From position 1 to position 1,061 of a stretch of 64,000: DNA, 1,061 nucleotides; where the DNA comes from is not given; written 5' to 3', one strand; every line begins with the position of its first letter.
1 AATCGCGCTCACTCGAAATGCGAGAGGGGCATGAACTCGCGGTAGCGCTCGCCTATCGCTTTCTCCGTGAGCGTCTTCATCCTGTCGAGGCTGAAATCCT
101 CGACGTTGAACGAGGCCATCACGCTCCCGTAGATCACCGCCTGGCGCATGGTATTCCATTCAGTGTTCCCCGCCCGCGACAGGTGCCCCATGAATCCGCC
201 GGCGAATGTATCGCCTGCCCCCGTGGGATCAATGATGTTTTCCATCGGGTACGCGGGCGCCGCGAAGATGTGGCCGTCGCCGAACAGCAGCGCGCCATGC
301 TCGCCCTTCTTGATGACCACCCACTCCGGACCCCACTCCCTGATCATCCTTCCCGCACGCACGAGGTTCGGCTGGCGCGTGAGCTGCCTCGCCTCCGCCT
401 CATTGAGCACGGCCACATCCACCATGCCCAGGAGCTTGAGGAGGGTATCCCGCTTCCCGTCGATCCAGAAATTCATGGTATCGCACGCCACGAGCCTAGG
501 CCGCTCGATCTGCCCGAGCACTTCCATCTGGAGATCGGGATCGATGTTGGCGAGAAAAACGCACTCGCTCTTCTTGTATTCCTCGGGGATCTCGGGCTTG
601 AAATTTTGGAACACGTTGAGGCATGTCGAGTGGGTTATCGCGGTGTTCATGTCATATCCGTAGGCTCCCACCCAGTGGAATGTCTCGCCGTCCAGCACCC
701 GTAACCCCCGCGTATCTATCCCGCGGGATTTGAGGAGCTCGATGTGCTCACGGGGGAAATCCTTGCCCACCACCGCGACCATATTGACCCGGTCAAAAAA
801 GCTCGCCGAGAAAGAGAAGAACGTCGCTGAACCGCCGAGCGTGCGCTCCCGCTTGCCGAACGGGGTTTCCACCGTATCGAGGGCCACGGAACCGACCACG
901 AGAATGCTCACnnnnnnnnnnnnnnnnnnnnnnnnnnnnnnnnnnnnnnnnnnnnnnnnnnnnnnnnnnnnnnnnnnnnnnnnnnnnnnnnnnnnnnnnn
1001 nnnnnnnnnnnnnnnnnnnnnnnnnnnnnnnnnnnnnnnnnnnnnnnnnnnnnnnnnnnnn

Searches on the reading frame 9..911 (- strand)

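Call 65: search_protein_families(library=pfam, proteins=[window:9-911:-], max_evalue=0.001)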
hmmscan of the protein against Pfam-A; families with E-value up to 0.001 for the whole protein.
window:9-911:- (300 aa): 2 families
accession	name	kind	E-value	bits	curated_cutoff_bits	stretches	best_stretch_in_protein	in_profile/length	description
PF00294.29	PfkB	-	1.1e-27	97.6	25.8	1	22-273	32-293/302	pfkB family carbohydrate kinase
PF08543.17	Phos_pyr_kin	-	0.00093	19.1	27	0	151-247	106-214/246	Phosphomethylpyrimidine kinase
